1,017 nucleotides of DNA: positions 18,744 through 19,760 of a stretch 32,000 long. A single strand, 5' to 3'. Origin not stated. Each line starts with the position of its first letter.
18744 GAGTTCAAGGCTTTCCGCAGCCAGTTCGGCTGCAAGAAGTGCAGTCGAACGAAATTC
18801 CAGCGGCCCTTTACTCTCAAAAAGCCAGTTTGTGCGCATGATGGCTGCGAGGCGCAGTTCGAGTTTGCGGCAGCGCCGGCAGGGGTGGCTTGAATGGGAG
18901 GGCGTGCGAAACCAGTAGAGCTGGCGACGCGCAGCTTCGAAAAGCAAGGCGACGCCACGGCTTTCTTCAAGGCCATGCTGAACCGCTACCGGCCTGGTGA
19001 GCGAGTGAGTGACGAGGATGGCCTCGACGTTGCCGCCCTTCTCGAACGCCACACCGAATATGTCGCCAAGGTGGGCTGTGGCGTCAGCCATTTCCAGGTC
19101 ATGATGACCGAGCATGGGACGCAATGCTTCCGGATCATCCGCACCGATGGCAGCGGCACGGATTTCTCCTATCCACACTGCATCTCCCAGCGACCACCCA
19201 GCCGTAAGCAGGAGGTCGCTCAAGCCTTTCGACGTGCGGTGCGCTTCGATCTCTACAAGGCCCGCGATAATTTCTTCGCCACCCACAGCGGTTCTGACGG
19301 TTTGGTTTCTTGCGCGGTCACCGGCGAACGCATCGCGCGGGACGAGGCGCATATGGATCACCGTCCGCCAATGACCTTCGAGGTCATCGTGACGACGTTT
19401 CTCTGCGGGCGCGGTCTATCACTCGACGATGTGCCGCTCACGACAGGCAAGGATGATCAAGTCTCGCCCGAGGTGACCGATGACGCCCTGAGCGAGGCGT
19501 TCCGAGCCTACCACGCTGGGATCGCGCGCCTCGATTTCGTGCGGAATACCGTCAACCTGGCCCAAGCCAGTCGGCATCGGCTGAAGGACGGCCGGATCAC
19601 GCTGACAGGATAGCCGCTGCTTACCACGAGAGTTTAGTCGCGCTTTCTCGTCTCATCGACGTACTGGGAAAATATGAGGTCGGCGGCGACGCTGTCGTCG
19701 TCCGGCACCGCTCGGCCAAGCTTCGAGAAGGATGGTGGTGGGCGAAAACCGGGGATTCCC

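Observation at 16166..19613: Uncharacterised three-gene cassette: small acidic protein, Rad50-like hook ATPase with Cys4 ribbon, and DUF3223/HNH-like protein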

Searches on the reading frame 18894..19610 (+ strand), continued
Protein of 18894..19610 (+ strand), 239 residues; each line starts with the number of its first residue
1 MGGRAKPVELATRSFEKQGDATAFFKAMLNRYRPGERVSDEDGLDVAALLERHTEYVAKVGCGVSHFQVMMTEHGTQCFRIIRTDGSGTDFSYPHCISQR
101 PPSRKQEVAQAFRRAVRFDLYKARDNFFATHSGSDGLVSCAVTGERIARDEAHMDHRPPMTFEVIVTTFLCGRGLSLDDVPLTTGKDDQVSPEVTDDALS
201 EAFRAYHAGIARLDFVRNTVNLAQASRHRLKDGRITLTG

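Call 94: get_annotated_region(hit=H18, flank=5000)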
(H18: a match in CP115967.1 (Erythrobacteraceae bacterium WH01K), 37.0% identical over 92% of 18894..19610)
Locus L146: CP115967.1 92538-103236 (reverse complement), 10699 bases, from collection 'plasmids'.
description: Erythrobacteraceae bacterium WH01K plasmid pWH01K, complete sequence
organism: Erythrobacteraceae bacterium WH01K (NCBI taxid 3019912)
taxonomy: Bacteria; Pseudomonadota; Alphaproteobacteria; Sphingomonadales; Erythrobacteraceae; ; Erythrobacteraceae bacterium WH01K
host: -; source: -; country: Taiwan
typing (MOB-suite, as given by PLSDB): mobilizable; relaxase MOBF
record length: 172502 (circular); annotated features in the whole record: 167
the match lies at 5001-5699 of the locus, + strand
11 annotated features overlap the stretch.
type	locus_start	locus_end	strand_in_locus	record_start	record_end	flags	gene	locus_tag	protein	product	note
CDS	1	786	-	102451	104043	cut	-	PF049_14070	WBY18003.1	hypothetical protein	-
CDS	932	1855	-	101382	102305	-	-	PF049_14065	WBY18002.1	nucleotide-binding protein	-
CDS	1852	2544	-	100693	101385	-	-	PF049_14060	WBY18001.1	adenylate/guanylate cyclase domain-containing protein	-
CDS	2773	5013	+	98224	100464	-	-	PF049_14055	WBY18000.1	AAA family ATPase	-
CDS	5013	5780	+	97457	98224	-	-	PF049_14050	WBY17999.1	DCL family protein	-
CDS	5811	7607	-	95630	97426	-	-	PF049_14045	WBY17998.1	recombinase family protein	-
CDS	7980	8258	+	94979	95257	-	-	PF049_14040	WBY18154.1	excalibur calcium-binding domain-containing protein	-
CDS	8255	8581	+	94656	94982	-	-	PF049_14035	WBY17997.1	thermonuclease family protein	-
CDS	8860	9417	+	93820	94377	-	-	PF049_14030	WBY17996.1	hypothetical protein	-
CDS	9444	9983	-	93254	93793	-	-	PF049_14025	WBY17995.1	hypothetical protein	-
CDS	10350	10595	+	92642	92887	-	-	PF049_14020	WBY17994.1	hypothetical protein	-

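Call 95: get_annotated_region(hit=H22, flank=5000)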
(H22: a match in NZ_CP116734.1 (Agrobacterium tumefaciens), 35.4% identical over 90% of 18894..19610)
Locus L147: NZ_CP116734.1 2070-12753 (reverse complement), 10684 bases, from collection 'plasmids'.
description: Agrobacterium tumefaciens strain FPH-AT4 plasmid pTiFPH-AT4, complete sequence
organism: Agrobacterium tumefaciens (NCBI taxid 358)
taxonomy: Bacteria; Pseudomonadota; Alphaproteobacteria; Hyphomicrobiales; Rhizobiaceae; Agrobacterium; Agrobacterium tumefaciens
host: -; source: Gaillardia,cell culture; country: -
typing (MOB-suite, as given by PLSDB): conjugative; replicon rep_cluster_490,rep_cluster_553; relaxase MOBP,MOBQ; mating-pair formation MPF_T
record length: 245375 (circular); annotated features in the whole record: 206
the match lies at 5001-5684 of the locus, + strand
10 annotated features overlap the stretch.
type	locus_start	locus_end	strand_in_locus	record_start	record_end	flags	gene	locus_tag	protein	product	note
CDS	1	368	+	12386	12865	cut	-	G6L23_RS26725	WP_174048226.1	hypothetical protein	-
CDS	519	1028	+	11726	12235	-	-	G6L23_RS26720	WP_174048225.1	hypothetical protein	-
CDS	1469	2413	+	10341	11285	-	-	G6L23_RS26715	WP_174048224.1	DUF1837 domain-containing protein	-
CDS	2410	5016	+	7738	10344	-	-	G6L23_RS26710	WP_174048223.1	DEAD/DEAH box helicase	-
CDS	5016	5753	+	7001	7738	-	-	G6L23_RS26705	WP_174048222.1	DCL family protein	-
CDS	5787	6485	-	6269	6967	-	-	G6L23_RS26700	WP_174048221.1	SMC-Scp complex subunit ScpB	-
CDS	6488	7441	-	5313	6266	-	-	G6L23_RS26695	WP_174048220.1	DUF1403 family protein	-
CDS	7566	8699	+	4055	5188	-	-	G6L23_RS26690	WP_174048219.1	site-specific integrase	GO:0015074 - DNA integration [Evidence IEA]; GO:0006310 - DNA recombination [Evidence IEA]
CDS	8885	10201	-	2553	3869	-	repC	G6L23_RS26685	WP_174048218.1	plasmid replication protein RepC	-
CDS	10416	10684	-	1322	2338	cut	repB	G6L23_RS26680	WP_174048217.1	plasmid partitioning protein RepB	-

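Call 96: get_annotated_region(hit=H33, flank=4500)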
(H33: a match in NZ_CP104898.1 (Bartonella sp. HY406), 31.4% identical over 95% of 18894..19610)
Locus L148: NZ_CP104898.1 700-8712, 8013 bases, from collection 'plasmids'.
description: Bartonella sp. HY406 plasmid unnamed5, complete sequence
organism: Bartonella sp. HY406 (NCBI taxid 2979331)
taxonomy: Bacteria; Pseudomonadota; Alphaproteobacteria; Hyphomicrobiales; Bartonellaceae; Bartonella; Bartonella sp. HY406
host: -; source: pure-culture,feces of bat; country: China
typing (MOB-suite, as given by PLSDB): non-mobilizable
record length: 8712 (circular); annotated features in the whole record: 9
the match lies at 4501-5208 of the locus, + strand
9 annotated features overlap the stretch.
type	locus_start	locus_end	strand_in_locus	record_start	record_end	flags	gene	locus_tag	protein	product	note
CDS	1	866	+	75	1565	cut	mobQ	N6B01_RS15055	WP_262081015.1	MobQ family relaxase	-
CDS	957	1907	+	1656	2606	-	-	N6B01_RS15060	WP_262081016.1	DUF1837 domain-containing protein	-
CDS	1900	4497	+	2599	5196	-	-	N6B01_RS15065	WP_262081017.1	DEAD/DEAH box helicase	-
CDS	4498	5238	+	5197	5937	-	-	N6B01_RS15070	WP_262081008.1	DCL family protein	-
CDS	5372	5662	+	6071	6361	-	-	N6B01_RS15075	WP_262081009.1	nucleotidyltransferase family protein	-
CDS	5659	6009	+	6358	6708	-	-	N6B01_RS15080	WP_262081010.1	DUF86 domain-containing protein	-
CDS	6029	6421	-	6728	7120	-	-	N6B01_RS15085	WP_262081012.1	helix-turn-helix domain-containing protein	-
CDS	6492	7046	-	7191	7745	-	-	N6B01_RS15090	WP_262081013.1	helix-turn-helix domain-containing protein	-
CDS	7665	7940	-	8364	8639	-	-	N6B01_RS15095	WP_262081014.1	hypothetical protein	-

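Call 97: get_annotated_region(hit=H35, flank=5000)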
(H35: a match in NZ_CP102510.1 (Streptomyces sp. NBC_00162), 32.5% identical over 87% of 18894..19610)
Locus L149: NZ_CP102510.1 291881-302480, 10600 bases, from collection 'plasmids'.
description: Streptomyces sp. NBC_00162 plasmid pNBC_00162_1, complete sequence
organism: Streptomyces sp. NBC_00162 (NCBI taxid 2903629)
taxonomy: Bacteria; Actinomycetota; Actinomycetes; Kitasatosporales; Streptomycetaceae; Streptomyces; Streptomyces sp. NBC 00162
host: -; source: bacterial isolate,soil; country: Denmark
typing (MOB-suite, as given by PLSDB): non-mobilizable
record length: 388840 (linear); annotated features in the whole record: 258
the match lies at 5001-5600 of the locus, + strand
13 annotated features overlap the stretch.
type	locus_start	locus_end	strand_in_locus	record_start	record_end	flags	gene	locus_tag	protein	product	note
CDS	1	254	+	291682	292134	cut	-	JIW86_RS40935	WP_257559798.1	transposase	GO:0006313 - DNA transposition [Evidence IEA]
CDS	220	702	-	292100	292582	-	-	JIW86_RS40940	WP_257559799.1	hypothetical protein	-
CDS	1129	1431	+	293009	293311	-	-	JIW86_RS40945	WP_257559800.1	hypothetical protein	-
CDS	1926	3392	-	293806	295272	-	-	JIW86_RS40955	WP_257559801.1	hypothetical protein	-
CDS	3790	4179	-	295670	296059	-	-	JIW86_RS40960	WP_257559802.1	hypothetical protein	-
CDS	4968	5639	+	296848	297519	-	-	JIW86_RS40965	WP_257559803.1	DCL family protein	-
CDS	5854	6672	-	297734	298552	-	-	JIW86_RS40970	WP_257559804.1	class I SAM-dependent methyltransferase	-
CDS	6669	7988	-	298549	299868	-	-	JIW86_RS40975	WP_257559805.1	helix-turn-helix transcriptional regulator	-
CDS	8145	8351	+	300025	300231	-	-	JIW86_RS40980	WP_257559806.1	hypothetical protein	-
CDS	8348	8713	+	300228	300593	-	-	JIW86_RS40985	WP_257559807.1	DUF6415 family natural product biosynthesis protein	-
CDS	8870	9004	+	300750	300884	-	-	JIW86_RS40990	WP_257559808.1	hypothetical protein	-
CDS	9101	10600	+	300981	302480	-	-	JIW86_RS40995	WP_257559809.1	MBL fold metallo-hydrolase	-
CDS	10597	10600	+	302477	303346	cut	-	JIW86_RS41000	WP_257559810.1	DIPK family protein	-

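Call 101: find_homologous_proteins(query=L001:7375-7893:+, max_evalue=0.001)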
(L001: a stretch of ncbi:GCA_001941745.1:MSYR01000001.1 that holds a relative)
Query L001:7375-7893:+ (173 aa): 76 proteins with E <= 0.001 among 91 candidates.
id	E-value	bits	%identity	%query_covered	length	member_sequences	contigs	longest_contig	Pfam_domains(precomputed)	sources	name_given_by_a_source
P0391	1.4e-78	281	77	91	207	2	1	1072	PF13166.13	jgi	-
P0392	9.2e-77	275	78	89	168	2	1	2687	PF13166.13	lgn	-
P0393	4.7e-74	266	76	91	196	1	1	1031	PF13166.13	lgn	-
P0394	6.2e-74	265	82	80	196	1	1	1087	PF13166.13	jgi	jgi:hypothetical protein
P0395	4.7e-73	263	70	95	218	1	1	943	PF13166.13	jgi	-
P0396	5.8e-73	262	72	89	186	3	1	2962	PF13166.13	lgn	-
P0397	2.3e-69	251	69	88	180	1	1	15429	PF13166.13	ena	-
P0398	2.4e-67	244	68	89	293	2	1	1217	PF13166.13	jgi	-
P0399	7.2e-67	243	70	83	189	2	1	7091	PF13166.13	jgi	-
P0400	1.0e-62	229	70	80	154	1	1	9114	PF13166.13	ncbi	-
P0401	9.5e-62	226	70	83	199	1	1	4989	PF13166.13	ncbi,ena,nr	ncbi:AAA family ATPase [Candidatus Poribacteria bacterium]|nr:AAA family ATPase [Candidatus Poribact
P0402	3.4e-59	218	60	93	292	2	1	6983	PF13166.13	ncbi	-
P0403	4.4e-58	214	62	87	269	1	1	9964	PF13166.13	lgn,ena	-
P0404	8.7e-53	197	56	92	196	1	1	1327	PF13166.13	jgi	jgi:wobble nucleotide-excising tRNase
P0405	1.3e-52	196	59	88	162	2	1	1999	PF13166.13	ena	-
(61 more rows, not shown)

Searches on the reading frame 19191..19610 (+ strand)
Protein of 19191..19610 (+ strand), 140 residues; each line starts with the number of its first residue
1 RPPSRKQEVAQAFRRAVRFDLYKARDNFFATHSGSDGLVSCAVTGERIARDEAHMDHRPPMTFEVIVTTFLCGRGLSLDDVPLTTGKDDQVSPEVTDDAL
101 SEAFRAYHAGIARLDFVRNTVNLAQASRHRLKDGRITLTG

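Call 37: search_protein_families(library=pfam, max_evalue=10, proteins=[window:19191-19610:+])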
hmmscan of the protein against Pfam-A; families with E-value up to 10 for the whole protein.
seq(140 aa): 1 family
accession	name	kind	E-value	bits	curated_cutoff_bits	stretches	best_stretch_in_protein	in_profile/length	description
PF09866.14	DUF2093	-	0.21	11.4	25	1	39-49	8-18/42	Uncharacterized protein conserved in bacteria (DUF2093)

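Call 61: search_solved_structures(query=A3, max_evalue=10, show_alignments=3)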
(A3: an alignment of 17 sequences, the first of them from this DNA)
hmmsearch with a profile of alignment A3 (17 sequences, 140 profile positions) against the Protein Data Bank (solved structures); distinct sequences matched with E-value up to 10: 1.
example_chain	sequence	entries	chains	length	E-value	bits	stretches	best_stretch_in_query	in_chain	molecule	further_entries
3fho_A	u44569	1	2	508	1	12.4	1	30-88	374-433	ATP-dependent RNA helicase dbp5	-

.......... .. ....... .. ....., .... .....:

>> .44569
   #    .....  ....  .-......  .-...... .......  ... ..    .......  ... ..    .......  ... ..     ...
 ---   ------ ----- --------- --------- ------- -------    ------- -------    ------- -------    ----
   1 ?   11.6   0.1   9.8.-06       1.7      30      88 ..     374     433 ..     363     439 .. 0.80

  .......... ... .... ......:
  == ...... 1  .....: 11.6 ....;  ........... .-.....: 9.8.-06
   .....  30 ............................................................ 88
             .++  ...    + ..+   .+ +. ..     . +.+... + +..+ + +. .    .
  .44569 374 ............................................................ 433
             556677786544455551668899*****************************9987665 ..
